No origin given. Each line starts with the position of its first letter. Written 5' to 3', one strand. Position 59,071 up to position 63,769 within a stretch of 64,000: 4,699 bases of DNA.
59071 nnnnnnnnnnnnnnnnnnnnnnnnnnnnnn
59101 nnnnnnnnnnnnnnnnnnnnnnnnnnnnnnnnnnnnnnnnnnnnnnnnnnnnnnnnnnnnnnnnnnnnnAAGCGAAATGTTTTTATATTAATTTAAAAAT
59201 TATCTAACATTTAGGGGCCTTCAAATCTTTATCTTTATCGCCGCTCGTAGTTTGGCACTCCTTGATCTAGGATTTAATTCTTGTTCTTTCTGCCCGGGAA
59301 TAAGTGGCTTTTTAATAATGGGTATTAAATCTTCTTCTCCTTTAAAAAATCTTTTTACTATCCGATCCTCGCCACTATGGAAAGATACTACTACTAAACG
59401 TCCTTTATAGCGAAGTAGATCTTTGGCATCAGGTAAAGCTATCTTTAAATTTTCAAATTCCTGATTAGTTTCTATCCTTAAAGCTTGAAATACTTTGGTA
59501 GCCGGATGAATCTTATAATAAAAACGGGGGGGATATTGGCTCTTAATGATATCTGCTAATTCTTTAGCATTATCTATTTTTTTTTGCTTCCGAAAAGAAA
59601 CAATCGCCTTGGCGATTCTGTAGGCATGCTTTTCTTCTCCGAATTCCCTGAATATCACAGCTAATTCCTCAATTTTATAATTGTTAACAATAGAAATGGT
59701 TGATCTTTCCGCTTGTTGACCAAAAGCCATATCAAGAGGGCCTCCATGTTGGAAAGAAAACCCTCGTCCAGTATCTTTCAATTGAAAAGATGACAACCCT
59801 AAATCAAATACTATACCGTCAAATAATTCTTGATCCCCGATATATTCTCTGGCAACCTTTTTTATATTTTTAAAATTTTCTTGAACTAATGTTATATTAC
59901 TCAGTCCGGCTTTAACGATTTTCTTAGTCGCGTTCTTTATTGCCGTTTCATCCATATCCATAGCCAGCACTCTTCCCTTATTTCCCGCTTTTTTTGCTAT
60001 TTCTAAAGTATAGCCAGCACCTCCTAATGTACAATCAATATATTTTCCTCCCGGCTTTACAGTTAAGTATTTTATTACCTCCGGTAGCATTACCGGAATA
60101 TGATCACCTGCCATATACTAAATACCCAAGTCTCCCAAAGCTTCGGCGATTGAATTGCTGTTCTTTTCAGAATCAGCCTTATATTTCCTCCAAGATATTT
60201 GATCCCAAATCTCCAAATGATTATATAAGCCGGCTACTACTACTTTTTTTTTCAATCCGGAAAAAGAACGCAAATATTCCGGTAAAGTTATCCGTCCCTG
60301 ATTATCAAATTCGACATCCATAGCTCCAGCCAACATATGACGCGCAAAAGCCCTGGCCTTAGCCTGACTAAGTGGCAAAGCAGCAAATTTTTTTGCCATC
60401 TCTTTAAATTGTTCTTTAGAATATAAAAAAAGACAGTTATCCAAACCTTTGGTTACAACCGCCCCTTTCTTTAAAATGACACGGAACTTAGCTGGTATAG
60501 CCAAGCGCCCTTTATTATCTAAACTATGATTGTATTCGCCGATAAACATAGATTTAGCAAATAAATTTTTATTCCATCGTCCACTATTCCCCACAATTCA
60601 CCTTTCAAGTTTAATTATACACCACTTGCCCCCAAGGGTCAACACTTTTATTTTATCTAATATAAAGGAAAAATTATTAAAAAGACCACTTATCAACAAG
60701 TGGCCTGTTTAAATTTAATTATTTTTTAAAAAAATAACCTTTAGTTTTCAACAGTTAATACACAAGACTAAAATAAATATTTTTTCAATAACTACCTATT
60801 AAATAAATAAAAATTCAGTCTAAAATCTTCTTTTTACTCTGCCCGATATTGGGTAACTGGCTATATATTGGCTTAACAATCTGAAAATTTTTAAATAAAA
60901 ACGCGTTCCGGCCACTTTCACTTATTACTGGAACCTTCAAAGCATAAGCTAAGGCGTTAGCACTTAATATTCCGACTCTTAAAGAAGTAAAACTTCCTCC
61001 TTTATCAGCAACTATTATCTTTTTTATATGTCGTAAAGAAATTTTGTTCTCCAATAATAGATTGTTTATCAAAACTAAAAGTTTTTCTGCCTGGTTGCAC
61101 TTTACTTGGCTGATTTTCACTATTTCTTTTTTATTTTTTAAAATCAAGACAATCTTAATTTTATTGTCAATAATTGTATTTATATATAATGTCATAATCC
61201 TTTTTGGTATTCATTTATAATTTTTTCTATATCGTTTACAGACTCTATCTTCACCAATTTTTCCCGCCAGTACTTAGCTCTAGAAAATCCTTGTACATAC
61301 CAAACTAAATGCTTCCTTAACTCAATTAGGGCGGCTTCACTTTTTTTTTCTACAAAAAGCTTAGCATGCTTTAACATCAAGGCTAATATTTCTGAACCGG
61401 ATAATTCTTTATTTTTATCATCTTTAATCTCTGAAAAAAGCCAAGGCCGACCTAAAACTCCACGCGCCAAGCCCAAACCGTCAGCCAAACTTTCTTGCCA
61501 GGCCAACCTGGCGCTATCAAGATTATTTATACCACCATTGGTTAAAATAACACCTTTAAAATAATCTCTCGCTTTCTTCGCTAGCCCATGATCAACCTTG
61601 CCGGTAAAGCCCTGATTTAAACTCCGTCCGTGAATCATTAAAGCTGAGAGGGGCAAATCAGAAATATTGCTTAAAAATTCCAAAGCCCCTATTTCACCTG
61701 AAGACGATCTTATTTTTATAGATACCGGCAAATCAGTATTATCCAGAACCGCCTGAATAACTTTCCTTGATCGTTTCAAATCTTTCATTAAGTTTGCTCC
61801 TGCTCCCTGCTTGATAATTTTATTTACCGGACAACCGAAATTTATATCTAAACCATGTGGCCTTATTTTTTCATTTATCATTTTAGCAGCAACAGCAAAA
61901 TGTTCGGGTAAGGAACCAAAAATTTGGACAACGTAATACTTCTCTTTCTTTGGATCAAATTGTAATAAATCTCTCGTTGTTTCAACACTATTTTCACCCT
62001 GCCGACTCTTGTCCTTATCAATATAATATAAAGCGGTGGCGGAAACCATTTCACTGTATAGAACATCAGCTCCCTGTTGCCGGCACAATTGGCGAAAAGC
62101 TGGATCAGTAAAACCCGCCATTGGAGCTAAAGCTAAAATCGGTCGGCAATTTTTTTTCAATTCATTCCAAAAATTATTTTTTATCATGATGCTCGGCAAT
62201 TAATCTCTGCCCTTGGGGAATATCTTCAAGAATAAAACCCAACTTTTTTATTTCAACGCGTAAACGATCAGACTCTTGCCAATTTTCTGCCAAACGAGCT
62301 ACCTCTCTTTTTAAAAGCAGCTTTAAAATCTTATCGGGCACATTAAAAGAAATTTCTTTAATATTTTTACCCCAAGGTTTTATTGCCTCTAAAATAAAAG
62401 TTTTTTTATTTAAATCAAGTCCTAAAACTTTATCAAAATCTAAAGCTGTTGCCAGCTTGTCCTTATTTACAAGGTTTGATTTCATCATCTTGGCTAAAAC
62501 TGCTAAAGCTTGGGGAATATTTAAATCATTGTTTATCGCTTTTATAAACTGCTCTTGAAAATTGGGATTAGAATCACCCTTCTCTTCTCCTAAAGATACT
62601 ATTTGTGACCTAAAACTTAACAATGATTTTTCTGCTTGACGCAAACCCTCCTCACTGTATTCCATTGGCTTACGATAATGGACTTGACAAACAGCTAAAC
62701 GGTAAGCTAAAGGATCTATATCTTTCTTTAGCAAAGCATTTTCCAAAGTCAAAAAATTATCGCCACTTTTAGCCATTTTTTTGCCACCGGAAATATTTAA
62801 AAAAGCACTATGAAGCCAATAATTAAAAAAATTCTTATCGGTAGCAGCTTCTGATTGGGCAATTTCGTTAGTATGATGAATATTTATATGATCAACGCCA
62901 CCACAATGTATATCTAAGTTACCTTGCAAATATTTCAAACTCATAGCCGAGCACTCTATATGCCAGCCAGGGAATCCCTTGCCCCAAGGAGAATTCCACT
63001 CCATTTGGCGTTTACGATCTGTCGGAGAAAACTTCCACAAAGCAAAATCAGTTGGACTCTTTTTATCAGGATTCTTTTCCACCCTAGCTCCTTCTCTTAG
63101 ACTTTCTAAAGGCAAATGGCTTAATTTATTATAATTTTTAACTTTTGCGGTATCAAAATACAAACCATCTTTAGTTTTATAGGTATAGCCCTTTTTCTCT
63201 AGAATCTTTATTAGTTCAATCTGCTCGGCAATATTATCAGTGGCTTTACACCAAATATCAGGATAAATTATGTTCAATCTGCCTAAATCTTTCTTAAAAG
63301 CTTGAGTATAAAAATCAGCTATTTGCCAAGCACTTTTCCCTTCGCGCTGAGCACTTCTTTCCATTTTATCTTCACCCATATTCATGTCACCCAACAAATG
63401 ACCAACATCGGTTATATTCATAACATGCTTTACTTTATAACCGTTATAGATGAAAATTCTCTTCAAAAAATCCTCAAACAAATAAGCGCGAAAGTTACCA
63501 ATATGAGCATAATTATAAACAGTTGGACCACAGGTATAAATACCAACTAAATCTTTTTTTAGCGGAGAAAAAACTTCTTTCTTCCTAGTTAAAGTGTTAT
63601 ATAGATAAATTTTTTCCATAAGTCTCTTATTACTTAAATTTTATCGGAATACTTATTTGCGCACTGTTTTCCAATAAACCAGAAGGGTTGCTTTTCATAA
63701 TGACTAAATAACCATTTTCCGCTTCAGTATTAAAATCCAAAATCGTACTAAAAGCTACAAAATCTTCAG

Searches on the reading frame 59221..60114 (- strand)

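Call 5: search_protein_families(library=pfam, proteins=[window:59221-60114:-], max_evalue=0.01)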
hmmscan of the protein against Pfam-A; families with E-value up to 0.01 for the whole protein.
window:59221-60114:- (297 aa): 8 families
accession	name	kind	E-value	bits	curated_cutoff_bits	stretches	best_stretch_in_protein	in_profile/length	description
PF01795.25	Methyltransf_5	-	1.4e-90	304.4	27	1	4-294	3-308/309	MraW methylase family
PF13847.12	Methyltransf_31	-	8.7e-09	35.6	27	1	21-103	3-80/145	Methyltransferase domain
PF01209.24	Ubie_methyltran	-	8.3e-08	32.3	20.1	1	13-85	39-111/233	ubiE/COQ5 methyltransferase family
PF13649.12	Methyltransf_25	-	3e-05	25.1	27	1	30-86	6-60/97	Methyltransferase domain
PF06962.18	rRNA_methylase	-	0.00021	21.6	22.7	1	49-106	1-53/137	Putative rRNA methylase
PF01189.24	Methyltr_RsmB-F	-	0.00035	20.7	27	1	17-105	4-87/199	16S rRNA methyltransferase RsmB/F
PF02390.23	Methyltransf_4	-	0.0011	18.8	24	1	27-95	7-71/173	Putative methyltransferase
PF08241.18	Methyltransf_11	-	0.0026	18.8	21.2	0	32-84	6-54/95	Methyltransferase domain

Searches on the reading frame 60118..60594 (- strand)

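Call 40: search_protein_families(library=pfam, proteins=[window:60118-60594:-], max_evalue=0.01)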
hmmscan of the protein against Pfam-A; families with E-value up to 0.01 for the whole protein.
window:60118-60594:- (158 aa): 1 family
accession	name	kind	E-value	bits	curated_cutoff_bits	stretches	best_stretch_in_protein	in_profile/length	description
PF02381.23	MraZ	-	1.9e-39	133.9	23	2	16-85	1-71/72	MraZ protein, putative antitoxin-like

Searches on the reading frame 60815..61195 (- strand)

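Call 40: search_protein_families(library=pfam, proteins=[window:60815-61195:-], max_evalue=0.01)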
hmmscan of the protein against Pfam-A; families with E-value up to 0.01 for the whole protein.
window:60815-61195:- (126 aa): 1 family
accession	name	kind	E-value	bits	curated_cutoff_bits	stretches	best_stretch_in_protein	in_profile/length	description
PF00814.31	TsaD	-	6.8e-12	46.1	24.8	1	35-92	29-86/264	tRNA N6-adenosine threonylcarbamoyltransferase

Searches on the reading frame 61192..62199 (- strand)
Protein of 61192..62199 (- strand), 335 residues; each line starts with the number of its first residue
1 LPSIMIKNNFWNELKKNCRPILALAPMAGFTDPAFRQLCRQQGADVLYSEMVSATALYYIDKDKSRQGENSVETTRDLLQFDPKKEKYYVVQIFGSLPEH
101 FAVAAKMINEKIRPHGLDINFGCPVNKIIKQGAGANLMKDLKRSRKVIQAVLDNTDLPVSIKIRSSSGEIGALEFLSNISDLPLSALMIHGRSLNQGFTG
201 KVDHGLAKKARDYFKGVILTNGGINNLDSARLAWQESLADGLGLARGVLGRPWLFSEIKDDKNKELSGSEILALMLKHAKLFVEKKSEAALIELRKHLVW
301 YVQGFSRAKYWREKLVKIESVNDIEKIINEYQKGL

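Call 40: search_protein_families(library=pfam, proteins=[window:61192-62199:-], max_evalue=0.01)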
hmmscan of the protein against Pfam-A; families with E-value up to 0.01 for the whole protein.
window:61192-62199:- (335 aa): 1 family
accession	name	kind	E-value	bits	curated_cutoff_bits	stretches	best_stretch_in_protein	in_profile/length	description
PF01207.24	Dus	-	5.1e-54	183.9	20.4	1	24-324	2-298/311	Dihydrouridine synthase (Dus)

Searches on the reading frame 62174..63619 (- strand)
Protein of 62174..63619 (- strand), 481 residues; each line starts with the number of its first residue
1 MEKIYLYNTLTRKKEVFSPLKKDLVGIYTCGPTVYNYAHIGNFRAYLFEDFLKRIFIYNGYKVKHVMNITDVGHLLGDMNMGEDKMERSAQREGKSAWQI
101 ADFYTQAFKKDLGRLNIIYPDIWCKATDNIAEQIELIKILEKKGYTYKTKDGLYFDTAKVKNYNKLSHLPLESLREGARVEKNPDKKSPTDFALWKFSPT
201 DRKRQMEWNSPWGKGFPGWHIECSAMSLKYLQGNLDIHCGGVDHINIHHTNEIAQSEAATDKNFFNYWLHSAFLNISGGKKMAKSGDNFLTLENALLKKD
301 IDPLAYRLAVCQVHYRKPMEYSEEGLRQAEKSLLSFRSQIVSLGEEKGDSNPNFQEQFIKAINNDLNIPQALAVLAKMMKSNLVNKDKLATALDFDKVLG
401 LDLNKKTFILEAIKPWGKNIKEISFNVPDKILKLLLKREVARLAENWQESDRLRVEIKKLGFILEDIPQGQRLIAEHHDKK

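Call 40: search_protein_families(library=pfam, proteins=[window:62174-63619:-], max_evalue=0.01)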
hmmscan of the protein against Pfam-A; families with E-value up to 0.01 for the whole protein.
window:62174-63619:- (481 aa): 6 families
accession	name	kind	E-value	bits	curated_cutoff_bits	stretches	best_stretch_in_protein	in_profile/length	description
PF01406.26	tRNA-synt_1e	-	1.1e-93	314.4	27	1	17-330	2-300/301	tRNA synthetases class I (C) catalytic domain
PF09334.17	tRNA-synt_1g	-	1.2e-06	28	20.1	1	35-163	11-130/391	tRNA synthetases class I (M)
PF23493.1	CysS_C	-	0.00018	22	23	1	428-471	5-48/51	Cysteinyl-tRNA ligase anticodon binding domain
PF09190.17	DALR_2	-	0.00072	20.5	22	1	357-381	1-25/57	DALR domain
PF00133.28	tRNA-synt_1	-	0.0033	16.7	22.7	0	236-314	330-406/414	tRNA synthetases class I (I, L, M and V)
PF00750.26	tRNA-synt_1d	-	0.0097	15.4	23.3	0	18-111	16-107/349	tRNA synthetases class I (R), catalytic domain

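Call 86: find_encoding_contigs(protein=window:62174-63619:-, flank=10000, max_places=2)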
Protein window:62174-63619:- (481 aa): 5 contigs read that carry it; 2 places shown.
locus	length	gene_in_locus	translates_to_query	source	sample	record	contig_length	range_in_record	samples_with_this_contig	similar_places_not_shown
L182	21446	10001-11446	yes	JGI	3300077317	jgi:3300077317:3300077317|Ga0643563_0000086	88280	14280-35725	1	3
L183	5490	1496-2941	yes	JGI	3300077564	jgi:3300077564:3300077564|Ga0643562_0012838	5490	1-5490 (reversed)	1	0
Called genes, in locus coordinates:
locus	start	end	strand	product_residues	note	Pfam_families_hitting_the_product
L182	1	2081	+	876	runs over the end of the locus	PF00690:Cation_ATPase_N, PF00122:E1-E2_ATPase, PF00702:Hydrolase, PF13246:Cation_ATPase, PF08282:Hydrolase_3 (weak), PF00689:Cation_ATPase_C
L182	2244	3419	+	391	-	PF05496:RuvB_N, PF04851:ResIII (faint), PF00004:AAA, PF07728:AAA_5 (faint), PF13173:AAA_14 (weak), PF16193:AAA_assoc_2, PF12002:MgsA_C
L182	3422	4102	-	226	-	PF00072:Response_reg, PF00486:Trans_reg_C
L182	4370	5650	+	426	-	PF13393:tRNA-synt_His, PF00587:tRNA-synt_2b (weak)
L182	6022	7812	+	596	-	PF00009:GTP_EFTU, PF01926:MMR_HSR1, PF22042:EF-G_D2 (weak), PF03144:GTP_EFTU_D2, PF00679:EFG_C, PF21018:BipA_C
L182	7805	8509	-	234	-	PF01351:RNase_HII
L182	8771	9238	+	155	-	-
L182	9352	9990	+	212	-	PF10648:Gmad2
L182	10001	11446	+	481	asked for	PF01406:tRNA-synt_1e, PF09334:tRNA-synt_1g (faint)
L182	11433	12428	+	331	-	PF01207:Dus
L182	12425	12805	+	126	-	PF00814:TsaD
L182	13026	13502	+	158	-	PF02381:MraZ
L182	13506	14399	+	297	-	PF01209:Ubie_methyltran, PF01795:Methyltransf_5, PF13847:Methyltransf_31 (weak)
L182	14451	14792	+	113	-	-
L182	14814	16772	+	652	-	PF00905:Transpeptidase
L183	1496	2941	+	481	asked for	PF01406:tRNA-synt_1e, PF09334:tRNA-synt_1g (faint)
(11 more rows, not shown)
